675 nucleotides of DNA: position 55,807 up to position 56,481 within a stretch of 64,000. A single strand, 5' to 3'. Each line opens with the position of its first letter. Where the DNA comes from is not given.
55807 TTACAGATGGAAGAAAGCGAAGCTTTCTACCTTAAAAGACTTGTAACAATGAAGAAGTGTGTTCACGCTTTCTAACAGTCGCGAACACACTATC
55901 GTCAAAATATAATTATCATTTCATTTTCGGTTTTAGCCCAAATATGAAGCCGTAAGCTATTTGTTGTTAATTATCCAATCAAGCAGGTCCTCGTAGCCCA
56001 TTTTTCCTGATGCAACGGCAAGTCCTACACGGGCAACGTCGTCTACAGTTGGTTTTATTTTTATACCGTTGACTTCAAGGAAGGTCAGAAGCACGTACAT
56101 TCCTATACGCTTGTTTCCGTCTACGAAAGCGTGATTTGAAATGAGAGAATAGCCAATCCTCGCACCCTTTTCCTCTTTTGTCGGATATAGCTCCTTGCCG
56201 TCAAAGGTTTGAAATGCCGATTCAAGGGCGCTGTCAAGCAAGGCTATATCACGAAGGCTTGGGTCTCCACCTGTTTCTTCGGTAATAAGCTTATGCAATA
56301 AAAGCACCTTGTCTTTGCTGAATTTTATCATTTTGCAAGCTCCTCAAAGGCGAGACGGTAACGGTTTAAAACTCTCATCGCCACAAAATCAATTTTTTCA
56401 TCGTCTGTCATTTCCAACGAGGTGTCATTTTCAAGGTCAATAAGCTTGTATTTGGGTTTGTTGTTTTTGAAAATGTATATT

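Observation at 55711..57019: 244-bp direct repeats flank the phd-doc toxin-antitoxin cassette and look like a structured RNA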

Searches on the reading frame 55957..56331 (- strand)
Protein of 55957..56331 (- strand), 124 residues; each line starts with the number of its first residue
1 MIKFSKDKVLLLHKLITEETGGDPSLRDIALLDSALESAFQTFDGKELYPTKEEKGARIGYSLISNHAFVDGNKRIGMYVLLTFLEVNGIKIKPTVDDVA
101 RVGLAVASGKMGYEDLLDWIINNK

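Call 18: find_encoding_contigs(protein=window:55957-56331:-, flank=6000, max_places=10)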
Protein window:55957-56331:- (124 aa): 5 contigs read that carry it; 2 places shown.
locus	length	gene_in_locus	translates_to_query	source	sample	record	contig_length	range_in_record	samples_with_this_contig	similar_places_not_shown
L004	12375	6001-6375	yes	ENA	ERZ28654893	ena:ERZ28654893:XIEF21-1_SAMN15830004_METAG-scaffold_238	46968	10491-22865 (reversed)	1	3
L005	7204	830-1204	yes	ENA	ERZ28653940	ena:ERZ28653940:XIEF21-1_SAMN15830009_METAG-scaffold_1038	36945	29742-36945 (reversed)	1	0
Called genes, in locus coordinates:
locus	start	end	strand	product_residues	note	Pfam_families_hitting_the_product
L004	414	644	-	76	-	PF00381:PTS-HPr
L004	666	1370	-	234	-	PF02585:PIG-L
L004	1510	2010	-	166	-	PF02559:CarD_TRCF_RID (weak)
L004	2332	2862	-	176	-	-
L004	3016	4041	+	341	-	PF01408:GFO_IDH_MocA, PF02894:GFO_IDH_MocA_C, PF22725:GFO_IDH_MocA_C3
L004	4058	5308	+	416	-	PF06452:CBM9_1, PF00395:SLH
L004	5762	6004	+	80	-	PF02604:PhdYeFM_antitox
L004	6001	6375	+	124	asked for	PF02661:Fic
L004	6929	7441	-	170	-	PF14512:TM1586_NiRdase (faint), PF00881:Nitroreductase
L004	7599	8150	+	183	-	PF04260:DUF436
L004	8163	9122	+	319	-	PF01210:NAD_Gly3P_dh_N, PF07479:NAD_Gly3P_dh_C, PF20618:GPD_NAD_C_bact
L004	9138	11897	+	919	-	PF07517:SecA_DEAD, PF00270:DEAD (weak), PF01043:SecA_PP_bind, PF21090:P-loop_SecA, PF07516:SecA_SW, PF02810:SEC-C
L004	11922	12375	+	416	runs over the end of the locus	-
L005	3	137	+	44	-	?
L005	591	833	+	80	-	PF02604:PhdYeFM_antitox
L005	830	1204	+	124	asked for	PF02661:Fic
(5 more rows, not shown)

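Call 52: find_homologous_proteins(query=window:55957-56331:-, max_evalue=1e-20)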
Query window:55957-56331:- (124 aa): 7986 proteins with E <= 1e-20 among 8000 candidates; the best 120 are listed.
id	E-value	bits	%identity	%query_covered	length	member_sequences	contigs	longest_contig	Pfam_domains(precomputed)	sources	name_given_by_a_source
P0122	3.6e-74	264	100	100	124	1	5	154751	PF02661.24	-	-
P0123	1.1e-67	243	91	100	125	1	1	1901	PF02661.24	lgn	-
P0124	1.8e-67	243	90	100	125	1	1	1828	PF02661.24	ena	-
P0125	2.6e-67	242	90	100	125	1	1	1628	PF02661.24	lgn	-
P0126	3.3e-67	242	94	100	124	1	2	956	PF02661.24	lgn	-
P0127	3.5e-67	242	90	100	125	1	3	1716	PF02661.24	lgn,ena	-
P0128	5.6e-67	241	90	100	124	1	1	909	PF02661.24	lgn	-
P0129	1.2e-66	240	89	100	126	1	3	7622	PF02661.24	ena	-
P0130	1.4e-66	240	90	100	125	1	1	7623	PF02661.24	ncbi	ncbi:MAG: type II toxin-antitoxin system death-on-curing family toxin [Eubacteriales bacterium]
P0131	1.5e-66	240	89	100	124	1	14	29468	PF02661.24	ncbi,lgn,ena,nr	ncbi:MAG: type II toxin-antitoxin system death-on-curing family toxin [Clostridia bacterium]|nr:type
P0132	2.1e-66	239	90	100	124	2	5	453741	PF02661.24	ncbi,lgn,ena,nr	ncbi:MAG: type II toxin-antitoxin system death-on-curing family toxin [Clostridia bacterium]|nr:type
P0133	2.2e-66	239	89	100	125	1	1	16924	PF02661.24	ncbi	-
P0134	2.2e-66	239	88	100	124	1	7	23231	PF02661.24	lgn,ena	-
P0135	2.5e-66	239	90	100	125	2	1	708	PF02661.24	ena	-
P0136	2.6e-66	239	89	100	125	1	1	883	PF02661.24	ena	-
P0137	2.9e-66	239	90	100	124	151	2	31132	PF02661.24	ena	-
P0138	4.0e-66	238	89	100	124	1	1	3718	PF02661.24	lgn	-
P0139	4.0e-66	238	88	100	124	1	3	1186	PF02661.24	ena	-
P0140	4.3e-66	238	88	100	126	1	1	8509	PF02661.24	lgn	-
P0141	4.3e-66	238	88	100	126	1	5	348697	PF02661.24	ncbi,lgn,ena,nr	ncbi:MAG: type II toxin-antitoxin system death-on-curing family toxin [Clostridia bacterium]|nr:type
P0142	5.5e-66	238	88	100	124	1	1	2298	PF02661.24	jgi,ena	-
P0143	5.7e-66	238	89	100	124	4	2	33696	PF02661.24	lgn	-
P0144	5.8e-66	238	87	100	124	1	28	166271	PF02661.24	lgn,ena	-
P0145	5.9e-66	238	87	100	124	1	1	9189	PF02661.24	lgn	-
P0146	6.0e-66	238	89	100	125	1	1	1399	PF02661.24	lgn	-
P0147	7.4e-66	238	88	100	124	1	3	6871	PF02661.24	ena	-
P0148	7.6e-66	238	88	100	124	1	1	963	PF02661.24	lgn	-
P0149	7.8e-66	238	90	100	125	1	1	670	PF02661.24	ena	-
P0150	8.7e-66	237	88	100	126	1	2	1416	PF02661.24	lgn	-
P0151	9.5e-66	237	88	100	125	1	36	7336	PF02661.24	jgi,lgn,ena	jgi:death-on-curing protein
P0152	9.6e-66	237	89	100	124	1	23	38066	PF02661.24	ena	-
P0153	1.0e-65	237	87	100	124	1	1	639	PF02661.24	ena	-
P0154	1.1e-65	237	89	100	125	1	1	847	PF02661.24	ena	-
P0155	1.1e-65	237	89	100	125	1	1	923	PF02661.24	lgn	-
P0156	1.1e-65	237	88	100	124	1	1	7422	PF02661.24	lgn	-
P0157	1.1e-65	237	89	100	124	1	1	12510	PF02661.24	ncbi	-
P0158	1.6e-65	237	87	100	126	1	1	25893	PF02661.24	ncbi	-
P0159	1.8e-65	236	88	100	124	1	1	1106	PF02661.24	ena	-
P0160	1.9e-65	236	88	100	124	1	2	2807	PF02661.24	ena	-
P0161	2.0e-65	236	87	100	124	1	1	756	PF02661.24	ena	-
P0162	2.0e-65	236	89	100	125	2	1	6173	PF02661.24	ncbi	-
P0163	2.0e-65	236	89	100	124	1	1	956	PF02661.24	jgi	jgi:death-on-curing protein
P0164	2.0e-65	236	87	100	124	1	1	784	PF02661.24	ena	-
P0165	2.0e-65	236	86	100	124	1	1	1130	PF02661.24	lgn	-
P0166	2.1e-65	236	86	100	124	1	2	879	PF02661.24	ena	-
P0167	2.1e-65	236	89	100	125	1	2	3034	PF02661.24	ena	-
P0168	2.2e-65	236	87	100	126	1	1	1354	PF02661.24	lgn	-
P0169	2.2e-65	236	89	100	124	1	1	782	PF02661.24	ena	-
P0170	2.2e-65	236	86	100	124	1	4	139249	PF02661.24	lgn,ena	-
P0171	2.2e-65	236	87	100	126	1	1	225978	PF02661.24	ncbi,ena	-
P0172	2.3e-65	236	85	100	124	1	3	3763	PF02661.24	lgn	-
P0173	2.5e-65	236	87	100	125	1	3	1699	PF02661.24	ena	-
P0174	2.6e-65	236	88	100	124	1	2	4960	PF02661.24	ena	-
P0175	2.6e-65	236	88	100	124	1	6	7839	PF02661.24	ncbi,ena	-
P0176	2.6e-65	236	88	100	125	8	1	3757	PF02661.24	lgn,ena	-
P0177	2.6e-65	236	88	100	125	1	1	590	PF02661.24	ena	-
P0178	2.8e-65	236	87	100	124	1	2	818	PF02661.24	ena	-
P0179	2.9e-65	236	86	100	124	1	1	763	PF02661.24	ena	-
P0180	2.9e-65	236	89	100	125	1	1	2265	PF02661.24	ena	-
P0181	2.9e-65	236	87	100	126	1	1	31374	PF02661.24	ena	-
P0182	3.5e-65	235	88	100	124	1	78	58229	PF02661.24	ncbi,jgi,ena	jgi:death-on-curing protein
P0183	3.5e-65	235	88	100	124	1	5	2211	PF02661.24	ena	-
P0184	3.6e-65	235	88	100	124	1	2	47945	PF02661.24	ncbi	-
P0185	3.7e-65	235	90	100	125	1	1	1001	PF02661.24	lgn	-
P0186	3.9e-65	235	88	100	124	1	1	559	PF02661.24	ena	-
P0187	3.9e-65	235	88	100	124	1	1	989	PF02661.24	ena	-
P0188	4.0e-65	235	89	100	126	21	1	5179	PF02661.24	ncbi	-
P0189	4.1e-65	235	86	100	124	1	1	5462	PF02661.24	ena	-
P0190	4.2e-65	235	86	100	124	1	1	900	PF02661.24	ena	-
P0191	4.2e-65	235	86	100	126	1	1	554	PF02661.24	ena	-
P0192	4.9e-65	235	87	100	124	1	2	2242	PF02661.24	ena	-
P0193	4.9e-65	235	87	100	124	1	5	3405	PF02661.24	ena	-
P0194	5.1e-65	235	88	100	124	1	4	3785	PF02661.24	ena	-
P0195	5.3e-65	235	88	100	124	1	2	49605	PF02661.24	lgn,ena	-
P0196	5.4e-65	235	88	100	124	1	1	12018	PF02661.24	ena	-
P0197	5.4e-65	235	88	100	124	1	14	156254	PF02661.24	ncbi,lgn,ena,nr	ncbi:MAG: type II toxin-antitoxin system death-on-curing family toxin [Clostridia bacterium]|nr:type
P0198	5.8e-65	235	86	100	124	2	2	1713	PF02661.24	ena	-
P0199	5.8e-65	235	86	100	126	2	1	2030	PF02661.24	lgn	-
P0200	6.0e-65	235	87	100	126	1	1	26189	PF02661.24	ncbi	-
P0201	6.5e-65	235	86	100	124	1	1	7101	PF02661.24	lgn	-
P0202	6.8e-65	234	88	100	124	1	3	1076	PF02661.24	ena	-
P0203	6.8e-65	234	88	100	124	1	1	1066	PF02661.24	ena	-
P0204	6.8e-65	234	87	100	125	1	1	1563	PF02661.24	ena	-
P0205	7.0e-65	234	88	100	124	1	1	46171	PF02661.24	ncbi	-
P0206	7.4e-65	234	86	100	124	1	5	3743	PF02661.24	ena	-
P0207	7.5e-65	234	87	100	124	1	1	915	PF02661.24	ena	-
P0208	7.6e-65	234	88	100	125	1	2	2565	PF02661.24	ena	-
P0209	7.6e-65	234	89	100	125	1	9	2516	PF02661.24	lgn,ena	-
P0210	7.8e-65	234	86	100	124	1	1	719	PF02661.24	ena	-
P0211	7.8e-65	234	86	100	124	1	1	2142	PF02661.24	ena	-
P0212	9.4e-65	234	87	100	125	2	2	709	PF02661.24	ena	-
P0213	9.4e-65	234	87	100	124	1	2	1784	PF02661.24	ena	-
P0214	9.5e-65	234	87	100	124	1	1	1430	PF02661.24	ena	-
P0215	9.5e-65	234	87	100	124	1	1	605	PF02661.24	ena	-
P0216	9.5e-65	234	87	100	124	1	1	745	PF02661.24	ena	-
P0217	9.5e-65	234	87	100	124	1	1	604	PF02661.24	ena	-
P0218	1.0e-64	234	87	100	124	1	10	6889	PF02661.24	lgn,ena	-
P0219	1.0e-64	234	86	100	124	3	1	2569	PF02661.24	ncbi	-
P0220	1.0e-64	234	88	100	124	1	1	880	PF02661.24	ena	-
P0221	1.0e-64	234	86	100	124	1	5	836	PF02661.24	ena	-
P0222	1.0e-64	234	87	100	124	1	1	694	PF02661.24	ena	-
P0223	1.1e-64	234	86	100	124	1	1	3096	PF02661.24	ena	-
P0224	1.1e-64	234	86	100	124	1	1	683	PF02661.24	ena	-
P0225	1.1e-64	234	86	100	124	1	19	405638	PF02661.24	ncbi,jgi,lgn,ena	ncbi:MAG: type II toxin-antitoxin system death-on-curing family toxin [Eubacteriales bacterium]|jgi:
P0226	1.1e-64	234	86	100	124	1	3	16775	PF02661.24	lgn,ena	-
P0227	1.2e-64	234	88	100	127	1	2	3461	PF02661.24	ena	-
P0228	1.3e-64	234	87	100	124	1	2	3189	PF02661.24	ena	-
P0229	1.3e-64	234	88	100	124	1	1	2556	PF02661.24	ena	-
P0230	1.3e-64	234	87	100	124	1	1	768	PF02661.24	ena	-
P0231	1.4e-64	234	86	100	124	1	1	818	PF02661.24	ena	-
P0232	1.4e-64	233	86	100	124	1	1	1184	PF02661.24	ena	-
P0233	1.4e-64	233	87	100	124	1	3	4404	PF02661.24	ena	-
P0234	1.4e-64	233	85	100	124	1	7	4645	PF02661.24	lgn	-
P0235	1.4e-64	233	86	100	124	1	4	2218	PF02661.24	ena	-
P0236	1.5e-64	233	87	100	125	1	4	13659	PF02661.24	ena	-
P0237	1.5e-64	233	86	100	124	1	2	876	PF02661.24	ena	-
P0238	1.7e-64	233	84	100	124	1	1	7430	PF02661.24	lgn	-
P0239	1.7e-64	233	85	100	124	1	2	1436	PF02661.24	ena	-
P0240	1.8e-64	233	85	100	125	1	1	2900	PF02661.24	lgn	-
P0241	1.8e-64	233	87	100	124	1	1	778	PF02661.24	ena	-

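Call 53: find_encoding_contigs(protein=P0126, flank=5000, max_places=10)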
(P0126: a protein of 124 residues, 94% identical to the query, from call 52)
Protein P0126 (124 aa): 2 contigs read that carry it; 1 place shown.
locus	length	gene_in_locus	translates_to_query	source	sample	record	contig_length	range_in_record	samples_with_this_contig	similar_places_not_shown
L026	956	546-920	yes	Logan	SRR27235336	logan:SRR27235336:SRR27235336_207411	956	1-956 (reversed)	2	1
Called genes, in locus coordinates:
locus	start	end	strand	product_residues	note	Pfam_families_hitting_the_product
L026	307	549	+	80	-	PF02604:PhdYeFM_antitox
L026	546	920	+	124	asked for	PF02661:Fic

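Call 54: find_encoding_contigs(protein=P0182, flank=5000, max_places=10)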
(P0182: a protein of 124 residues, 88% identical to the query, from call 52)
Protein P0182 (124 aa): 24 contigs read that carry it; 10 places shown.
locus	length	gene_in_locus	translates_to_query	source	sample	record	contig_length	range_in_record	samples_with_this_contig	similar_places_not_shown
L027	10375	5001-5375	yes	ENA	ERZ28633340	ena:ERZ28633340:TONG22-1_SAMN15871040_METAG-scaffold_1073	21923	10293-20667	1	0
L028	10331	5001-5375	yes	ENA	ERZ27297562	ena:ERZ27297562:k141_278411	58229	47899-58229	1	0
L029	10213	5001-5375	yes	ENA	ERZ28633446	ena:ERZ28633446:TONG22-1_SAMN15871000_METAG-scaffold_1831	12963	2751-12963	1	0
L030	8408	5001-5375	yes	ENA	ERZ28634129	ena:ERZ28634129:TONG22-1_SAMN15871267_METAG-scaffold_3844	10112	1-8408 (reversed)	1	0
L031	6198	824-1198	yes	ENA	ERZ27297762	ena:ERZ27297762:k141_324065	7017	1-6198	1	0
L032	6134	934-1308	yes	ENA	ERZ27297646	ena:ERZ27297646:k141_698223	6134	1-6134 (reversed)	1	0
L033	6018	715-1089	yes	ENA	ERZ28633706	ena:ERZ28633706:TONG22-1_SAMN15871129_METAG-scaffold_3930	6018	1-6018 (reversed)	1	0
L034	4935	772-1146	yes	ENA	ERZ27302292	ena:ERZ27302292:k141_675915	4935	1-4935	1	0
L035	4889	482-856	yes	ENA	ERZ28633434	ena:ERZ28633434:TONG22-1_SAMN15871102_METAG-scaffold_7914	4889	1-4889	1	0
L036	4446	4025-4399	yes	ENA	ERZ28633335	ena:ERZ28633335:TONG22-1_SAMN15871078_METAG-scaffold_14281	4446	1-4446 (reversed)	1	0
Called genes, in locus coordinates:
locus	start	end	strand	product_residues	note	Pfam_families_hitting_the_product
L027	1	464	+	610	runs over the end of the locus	PF07944:Beta-AFase-like_GH127_cat, PF20736:Glyco_hydro127M (weak)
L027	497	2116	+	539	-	PF13529:Peptidase_C39_2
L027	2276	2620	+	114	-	PF04297:UPF0122, PF04545:Sigma70_r4, PF08281:Sigma70_r4_2, PF08279:HTH_11 (faint)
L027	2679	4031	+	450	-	PF02881:SRP54_N, PF00448:SRP54, PF01656:CbiA (faint), PF02978:SRP_SPB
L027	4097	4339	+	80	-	PF00886:Ribosomal_S16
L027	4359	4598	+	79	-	PF13083:KH_KhpA-B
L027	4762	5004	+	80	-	PF02604:PhdYeFM_antitox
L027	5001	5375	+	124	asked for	PF02661:Fic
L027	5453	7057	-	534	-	PF03853:YjeF_N, PF01256:Carb_kinase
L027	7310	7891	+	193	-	PF04542:Sigma70_r2, PF07638:Sigma70_ECF (weak), PF08281:Sigma70_r4_2, PF04545:Sigma70_r4 (weak)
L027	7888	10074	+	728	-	-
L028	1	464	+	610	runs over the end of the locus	PF07944:Beta-AFase-like_GH127_cat, PF20736:Glyco_hydro127M (weak)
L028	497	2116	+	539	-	PF13529:Peptidase_C39_2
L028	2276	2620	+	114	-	PF04297:UPF0122, PF04545:Sigma70_r4, PF08281:Sigma70_r4_2, PF08279:HTH_11 (faint)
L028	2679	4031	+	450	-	PF02881:SRP54_N, PF00448:SRP54, PF01656:CbiA (faint), PF02978:SRP_SPB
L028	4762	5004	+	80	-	PF02604:PhdYeFM_antitox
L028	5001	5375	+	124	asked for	PF02661:Fic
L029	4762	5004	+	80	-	PF02604:PhdYeFM_antitox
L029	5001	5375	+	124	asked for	PF02661:Fic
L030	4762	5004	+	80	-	PF02604:PhdYeFM_antitox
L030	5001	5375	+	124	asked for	PF02661:Fic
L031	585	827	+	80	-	PF02604:PhdYeFM_antitox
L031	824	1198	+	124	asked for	PF02661:Fic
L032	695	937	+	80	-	PF02604:PhdYeFM_antitox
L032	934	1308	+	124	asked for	PF02661:Fic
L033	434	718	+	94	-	PF02604:PhdYeFM_antitox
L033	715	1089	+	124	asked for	PF02661:Fic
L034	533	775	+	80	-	PF02604:PhdYeFM_antitox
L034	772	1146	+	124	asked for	PF02661:Fic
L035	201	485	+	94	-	PF02604:PhdYeFM_antitox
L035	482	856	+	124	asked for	PF02661:Fic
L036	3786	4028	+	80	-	PF02604:PhdYeFM_antitox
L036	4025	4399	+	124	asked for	PF02661:Fic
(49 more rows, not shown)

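Call 56: find_encoding_contigs(protein=P0123, flank=5000, max_places=5)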
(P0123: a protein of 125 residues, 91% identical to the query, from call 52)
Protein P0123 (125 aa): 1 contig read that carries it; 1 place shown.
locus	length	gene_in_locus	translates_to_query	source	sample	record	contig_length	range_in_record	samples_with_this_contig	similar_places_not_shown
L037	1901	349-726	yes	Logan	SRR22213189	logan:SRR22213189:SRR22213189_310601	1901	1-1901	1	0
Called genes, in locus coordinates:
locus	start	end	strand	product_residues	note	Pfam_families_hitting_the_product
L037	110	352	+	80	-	PF02604:PhdYeFM_antitox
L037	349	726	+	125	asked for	PF02661:Fic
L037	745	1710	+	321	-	PF06325:PrmA, PF05175:MTS, PF01135:PCMT (weak), PF12847:Methyltransf_18 (weak), PF13489:Methyltransf_23 (faint), PF13847:Methyltransf_31 (weak), PF13649:Methyltransf_25 (faint)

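Call 57: find_encoding_contigs(protein=P0130, flank=8000, max_places=5)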
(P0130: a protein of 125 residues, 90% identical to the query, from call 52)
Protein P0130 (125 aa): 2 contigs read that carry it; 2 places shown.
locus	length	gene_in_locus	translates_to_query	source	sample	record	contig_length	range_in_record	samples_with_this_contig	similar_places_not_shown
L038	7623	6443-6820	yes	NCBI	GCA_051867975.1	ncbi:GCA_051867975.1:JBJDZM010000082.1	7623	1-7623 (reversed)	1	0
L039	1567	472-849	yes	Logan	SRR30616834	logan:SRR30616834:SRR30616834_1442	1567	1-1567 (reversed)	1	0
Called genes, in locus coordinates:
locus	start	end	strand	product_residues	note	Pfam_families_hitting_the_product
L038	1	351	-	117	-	?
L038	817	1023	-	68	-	PF12668:DUF3791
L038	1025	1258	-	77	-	-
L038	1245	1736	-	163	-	PF13151:DUF3990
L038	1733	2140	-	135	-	PF20586:DUF6788 (weak)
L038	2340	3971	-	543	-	PF00118:Cpn60_TCP1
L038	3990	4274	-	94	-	PF00166:Cpn10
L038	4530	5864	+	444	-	PF01235:Na_Ala_symp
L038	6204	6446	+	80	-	PF02604:PhdYeFM_antitox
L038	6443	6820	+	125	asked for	PF02661:Fic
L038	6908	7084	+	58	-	-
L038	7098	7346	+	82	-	PF07875:Coat_F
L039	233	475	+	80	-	PF02604:PhdYeFM_antitox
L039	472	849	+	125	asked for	PF02661:Fic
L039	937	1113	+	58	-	-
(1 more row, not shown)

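Call 58: find_encoding_contigs(protein=P0132, flank=5000, max_places=6)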
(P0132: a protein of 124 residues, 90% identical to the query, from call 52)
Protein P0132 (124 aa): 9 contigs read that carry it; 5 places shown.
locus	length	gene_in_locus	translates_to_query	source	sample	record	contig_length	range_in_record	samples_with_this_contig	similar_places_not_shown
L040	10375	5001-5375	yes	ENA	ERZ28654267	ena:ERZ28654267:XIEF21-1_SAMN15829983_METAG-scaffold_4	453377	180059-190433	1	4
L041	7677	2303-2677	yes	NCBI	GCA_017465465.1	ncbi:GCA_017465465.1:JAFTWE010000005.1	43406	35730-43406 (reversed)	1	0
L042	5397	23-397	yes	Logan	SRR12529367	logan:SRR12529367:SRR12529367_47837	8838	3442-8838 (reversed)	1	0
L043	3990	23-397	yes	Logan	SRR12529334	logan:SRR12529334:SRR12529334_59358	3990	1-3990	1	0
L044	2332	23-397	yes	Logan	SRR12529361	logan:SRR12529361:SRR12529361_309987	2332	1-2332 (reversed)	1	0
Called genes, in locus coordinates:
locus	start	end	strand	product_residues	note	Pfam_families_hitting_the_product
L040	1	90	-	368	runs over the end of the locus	PF00149:Metallophos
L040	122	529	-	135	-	PF25583:WCX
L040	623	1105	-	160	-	PF02219:MTHFR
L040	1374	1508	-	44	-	-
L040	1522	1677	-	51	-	-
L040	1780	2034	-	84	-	-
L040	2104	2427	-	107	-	PF20648:DUF6809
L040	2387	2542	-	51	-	-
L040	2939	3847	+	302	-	-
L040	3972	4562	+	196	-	PF14278:TetR_C_8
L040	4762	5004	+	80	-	PF02604:PhdYeFM_antitox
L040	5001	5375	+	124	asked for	PF02661:Fic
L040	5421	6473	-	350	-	-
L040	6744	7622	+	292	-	PF00892:EamA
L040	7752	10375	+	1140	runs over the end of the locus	PF03176:MMPL, PF00873:ACR_tran (weak)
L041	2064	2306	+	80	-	PF02604:PhdYeFM_antitox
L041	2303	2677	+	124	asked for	PF02661:Fic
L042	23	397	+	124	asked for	PF02661:Fic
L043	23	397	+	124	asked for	PF02661:Fic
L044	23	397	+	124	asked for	PF02661:Fic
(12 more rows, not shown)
